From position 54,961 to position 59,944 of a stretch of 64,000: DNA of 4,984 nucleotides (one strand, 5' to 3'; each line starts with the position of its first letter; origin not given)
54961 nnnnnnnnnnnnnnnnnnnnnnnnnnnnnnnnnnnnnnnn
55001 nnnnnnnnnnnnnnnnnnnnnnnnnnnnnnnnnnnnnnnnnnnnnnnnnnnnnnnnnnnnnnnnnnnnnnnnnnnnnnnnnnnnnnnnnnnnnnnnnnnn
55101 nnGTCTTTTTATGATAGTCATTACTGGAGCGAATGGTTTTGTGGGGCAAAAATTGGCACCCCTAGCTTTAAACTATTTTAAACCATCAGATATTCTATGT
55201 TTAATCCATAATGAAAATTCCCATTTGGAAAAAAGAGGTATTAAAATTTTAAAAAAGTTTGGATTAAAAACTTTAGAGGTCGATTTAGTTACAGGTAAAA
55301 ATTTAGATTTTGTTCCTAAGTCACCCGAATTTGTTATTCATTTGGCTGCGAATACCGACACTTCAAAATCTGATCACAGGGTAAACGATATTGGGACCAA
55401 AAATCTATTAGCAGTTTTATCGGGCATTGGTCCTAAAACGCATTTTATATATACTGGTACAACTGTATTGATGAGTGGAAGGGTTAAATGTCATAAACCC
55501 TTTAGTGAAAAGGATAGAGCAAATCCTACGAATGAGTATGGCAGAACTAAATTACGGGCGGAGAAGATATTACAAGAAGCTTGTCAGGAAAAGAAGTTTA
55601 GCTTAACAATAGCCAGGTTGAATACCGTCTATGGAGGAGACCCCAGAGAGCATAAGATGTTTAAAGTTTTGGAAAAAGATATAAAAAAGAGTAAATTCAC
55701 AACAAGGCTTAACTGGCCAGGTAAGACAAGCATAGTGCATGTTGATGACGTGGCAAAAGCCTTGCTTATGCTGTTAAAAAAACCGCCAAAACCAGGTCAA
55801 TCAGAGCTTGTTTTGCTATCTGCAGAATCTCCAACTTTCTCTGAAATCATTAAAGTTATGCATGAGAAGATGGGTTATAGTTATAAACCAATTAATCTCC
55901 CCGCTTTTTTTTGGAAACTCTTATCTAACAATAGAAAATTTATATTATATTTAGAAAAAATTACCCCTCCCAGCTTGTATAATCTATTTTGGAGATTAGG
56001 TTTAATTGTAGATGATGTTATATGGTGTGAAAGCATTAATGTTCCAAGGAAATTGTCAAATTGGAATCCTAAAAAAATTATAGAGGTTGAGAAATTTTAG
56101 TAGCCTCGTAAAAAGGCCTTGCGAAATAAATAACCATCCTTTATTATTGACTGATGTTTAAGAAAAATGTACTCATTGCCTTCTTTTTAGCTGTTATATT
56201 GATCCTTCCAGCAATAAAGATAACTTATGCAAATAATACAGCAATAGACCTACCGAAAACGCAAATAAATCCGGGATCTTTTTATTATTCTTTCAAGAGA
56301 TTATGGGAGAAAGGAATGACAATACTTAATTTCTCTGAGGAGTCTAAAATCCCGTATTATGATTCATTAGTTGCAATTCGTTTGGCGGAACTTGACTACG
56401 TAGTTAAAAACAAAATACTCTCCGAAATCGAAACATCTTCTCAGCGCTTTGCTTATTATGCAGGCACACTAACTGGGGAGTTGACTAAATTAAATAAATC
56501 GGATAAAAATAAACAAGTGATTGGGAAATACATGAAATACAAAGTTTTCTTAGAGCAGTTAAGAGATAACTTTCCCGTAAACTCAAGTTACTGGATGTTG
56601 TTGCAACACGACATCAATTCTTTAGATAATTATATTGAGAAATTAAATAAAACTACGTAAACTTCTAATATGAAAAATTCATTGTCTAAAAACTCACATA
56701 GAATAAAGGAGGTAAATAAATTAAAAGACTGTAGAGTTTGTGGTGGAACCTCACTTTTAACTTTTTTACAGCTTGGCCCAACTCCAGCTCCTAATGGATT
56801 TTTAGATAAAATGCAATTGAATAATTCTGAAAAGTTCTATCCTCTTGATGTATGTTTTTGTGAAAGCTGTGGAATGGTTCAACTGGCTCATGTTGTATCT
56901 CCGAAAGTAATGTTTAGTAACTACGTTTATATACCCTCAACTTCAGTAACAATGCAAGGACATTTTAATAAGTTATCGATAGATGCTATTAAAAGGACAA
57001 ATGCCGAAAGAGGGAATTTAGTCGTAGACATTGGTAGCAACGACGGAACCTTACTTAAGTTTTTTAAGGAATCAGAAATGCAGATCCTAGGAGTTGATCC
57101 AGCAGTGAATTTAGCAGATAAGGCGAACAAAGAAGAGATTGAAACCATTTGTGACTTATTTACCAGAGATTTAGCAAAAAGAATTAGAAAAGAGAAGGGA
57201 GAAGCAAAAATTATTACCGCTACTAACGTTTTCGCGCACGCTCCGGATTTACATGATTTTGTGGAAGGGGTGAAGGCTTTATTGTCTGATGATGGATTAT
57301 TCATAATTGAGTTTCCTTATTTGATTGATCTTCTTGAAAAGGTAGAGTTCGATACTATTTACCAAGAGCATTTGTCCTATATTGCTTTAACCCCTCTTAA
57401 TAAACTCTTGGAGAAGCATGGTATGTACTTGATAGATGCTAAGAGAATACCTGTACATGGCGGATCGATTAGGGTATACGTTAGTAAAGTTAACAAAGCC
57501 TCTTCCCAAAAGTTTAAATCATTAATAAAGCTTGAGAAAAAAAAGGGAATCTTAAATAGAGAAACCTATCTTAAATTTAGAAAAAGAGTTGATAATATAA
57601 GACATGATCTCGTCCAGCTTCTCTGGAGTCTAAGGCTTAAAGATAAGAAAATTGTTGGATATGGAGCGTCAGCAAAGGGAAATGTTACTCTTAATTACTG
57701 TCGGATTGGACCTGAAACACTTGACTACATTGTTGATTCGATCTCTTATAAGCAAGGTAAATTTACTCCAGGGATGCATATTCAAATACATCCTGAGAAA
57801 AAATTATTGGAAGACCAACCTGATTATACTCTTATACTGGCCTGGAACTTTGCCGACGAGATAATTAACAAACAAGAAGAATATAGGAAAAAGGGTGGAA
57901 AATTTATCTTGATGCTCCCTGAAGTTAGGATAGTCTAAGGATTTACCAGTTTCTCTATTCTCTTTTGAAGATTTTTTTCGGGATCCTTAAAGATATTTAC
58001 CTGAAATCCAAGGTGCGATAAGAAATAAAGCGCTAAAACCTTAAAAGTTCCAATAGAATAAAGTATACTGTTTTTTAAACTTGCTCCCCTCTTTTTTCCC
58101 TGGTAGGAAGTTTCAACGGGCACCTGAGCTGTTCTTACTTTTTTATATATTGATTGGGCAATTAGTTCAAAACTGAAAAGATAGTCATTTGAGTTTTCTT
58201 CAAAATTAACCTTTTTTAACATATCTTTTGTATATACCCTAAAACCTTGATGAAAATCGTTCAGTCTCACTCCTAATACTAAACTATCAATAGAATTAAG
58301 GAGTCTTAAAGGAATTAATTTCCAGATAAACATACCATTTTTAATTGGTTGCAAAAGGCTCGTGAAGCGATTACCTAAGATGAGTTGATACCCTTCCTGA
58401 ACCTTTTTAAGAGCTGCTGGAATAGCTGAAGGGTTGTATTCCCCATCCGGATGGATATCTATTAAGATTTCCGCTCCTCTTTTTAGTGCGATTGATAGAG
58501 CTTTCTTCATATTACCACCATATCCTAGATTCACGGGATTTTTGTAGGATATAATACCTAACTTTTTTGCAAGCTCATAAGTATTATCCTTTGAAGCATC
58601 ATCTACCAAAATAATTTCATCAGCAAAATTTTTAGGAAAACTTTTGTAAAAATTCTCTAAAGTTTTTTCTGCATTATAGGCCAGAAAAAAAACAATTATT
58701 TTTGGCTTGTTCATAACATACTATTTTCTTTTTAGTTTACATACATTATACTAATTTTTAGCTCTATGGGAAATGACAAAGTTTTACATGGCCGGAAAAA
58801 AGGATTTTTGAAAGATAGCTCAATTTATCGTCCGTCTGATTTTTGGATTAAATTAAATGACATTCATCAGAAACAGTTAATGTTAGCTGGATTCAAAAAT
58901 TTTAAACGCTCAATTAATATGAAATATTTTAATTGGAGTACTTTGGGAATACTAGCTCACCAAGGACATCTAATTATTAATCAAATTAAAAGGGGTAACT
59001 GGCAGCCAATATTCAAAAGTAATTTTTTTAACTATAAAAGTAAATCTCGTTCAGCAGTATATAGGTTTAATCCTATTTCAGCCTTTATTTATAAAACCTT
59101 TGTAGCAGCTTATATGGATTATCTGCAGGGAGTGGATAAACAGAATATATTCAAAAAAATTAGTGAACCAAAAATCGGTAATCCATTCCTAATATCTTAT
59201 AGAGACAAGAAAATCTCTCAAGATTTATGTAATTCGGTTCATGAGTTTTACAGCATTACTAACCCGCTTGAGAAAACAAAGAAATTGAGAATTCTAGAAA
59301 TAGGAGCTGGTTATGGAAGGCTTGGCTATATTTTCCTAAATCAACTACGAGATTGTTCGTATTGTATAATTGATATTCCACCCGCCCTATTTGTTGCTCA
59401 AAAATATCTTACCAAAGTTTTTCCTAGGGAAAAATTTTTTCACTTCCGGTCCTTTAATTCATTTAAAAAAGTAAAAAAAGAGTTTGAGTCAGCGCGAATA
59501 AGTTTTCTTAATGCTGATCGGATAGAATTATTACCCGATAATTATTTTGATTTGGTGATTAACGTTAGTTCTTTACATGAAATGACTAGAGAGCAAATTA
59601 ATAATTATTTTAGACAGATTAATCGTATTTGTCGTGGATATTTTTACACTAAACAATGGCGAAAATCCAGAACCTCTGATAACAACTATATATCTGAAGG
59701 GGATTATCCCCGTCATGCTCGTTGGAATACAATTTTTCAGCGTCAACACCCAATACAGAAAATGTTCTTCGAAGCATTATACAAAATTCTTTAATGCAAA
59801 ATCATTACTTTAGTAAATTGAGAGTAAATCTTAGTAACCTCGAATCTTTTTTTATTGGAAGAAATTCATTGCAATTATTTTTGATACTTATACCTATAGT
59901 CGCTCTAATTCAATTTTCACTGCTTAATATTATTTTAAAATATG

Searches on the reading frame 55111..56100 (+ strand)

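Call 69: search_protein_families(library=pfam, proteins=[window:55111-56100:+], max_evalue=0.0001)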
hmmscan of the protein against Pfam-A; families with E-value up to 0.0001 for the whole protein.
window:55111-56100:+ (329 aa): 6 families
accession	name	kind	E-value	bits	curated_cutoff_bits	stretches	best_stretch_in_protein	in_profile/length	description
PF01370.27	Epimerase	-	2.5e-26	93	20.9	1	2-227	1-230/240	NAD dependent epimerase/dehydratase family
PF04321.23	RmlD_sub_bind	-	1.1e-14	54.7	27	1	2-195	3-171/287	RmlD substrate binding domain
PF07993.18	NAD_binding_4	-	2.6e-14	53.4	20.1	1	4-217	1-257/258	Male sterility protein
PF16363.11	GDP_Man_Dehyd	-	8.6e-12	45.6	27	1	4-249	2-261/332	GDP-mannose 4,6 dehydratase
PF01073.25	3Beta_HSD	-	1.1e-09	38.1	22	1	3-228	1-235/280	3-beta hydroxysteroid dehydrogenase/isomerase family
PF02719.21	Polysacc_synt_2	-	4.7e-05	23.1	20.2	0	2-167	1-165/293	Polysaccharide biosynthesis protein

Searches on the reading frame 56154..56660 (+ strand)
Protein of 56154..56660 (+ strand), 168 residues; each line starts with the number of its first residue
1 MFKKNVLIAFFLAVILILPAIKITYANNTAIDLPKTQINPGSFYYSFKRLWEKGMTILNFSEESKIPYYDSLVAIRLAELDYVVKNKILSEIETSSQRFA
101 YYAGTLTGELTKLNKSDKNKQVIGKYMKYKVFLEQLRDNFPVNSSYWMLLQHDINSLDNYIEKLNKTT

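Call 69: search_protein_families(library=pfam, proteins=[window:56154-56660:+], max_evalue=0.0001)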
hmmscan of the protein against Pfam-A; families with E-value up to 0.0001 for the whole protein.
window:56154-56660:+ (168 aa): 1 family
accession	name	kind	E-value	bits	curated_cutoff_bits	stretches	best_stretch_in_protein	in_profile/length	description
PF18915.5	DUF5667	-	4.6e-06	27.4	27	1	38-120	2-85/99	Domain of unknown function (DUF5667)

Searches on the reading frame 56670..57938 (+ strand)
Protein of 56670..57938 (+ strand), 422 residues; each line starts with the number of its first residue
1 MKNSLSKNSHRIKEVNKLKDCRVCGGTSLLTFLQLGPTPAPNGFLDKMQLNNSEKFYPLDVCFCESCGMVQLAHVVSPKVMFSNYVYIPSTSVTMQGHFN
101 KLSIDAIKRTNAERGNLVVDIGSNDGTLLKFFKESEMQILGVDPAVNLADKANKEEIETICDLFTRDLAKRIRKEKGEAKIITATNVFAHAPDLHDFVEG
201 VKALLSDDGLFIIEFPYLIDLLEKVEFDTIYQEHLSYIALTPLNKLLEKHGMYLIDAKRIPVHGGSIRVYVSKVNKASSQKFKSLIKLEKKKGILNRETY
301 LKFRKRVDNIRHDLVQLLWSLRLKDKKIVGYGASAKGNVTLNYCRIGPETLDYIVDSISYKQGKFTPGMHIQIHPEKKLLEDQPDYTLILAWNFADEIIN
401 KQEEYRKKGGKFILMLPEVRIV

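Call 69: search_protein_families(library=pfam, proteins=[window:56670-57938:+], max_evalue=0.0001)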
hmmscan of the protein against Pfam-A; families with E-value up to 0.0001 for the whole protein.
window:56670-57938:+ (422 aa): 5 families
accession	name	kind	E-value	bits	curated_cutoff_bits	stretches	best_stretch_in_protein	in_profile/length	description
PF08484.17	Methyltransf_14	-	9.8e-57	191.7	23.5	1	261-417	1-160/160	C-methyltransferase C-terminal domain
PF08421.16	Methyltransf_13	-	1.2e-22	80.3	31.3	1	21-82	1-62/62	Putative zinc binding domain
PF13489.12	Methyltransf_23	-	7.5e-16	58.7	27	1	105-254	11-161/164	Methyltransferase domain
PF08242.18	Methyltransf_12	-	5.3e-09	37.1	30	1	119-211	1-98/98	Methyltransferase domain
PF08241.18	Methyltransf_11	-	2.2e-05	25.4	21.2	1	119-213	1-95/95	Methyltransferase domain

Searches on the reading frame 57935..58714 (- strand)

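Call 69: search_protein_families(library=pfam, proteins=[window:57935-58714:-], max_evalue=0.0001)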
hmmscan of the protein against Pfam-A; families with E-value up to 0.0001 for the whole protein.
window:57935-58714:- (259 aa): 1 family
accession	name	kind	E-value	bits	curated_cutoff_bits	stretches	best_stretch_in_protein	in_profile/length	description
PF00535.33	Glycos_transf_2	-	2.4e-18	67.1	23.3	1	11-168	5-166/168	Glycosyl transferase family 2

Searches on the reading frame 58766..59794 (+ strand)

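Call 69: search_protein_families(library=pfam, proteins=[window:58766-59794:+], max_evalue=0.0001)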
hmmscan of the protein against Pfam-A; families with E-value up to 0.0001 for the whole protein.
window:58766-59794:+ (342 aa): 2 families
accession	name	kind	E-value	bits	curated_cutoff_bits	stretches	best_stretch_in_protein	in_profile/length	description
PF13649.12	Methyltransf_25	-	3e-07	31.5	27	0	234-290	35-94/97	Methyltransferase domain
PF08242.18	Methyltransf_12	-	8.2e-07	30.1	30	1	177-289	1-92/98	Methyltransferase domain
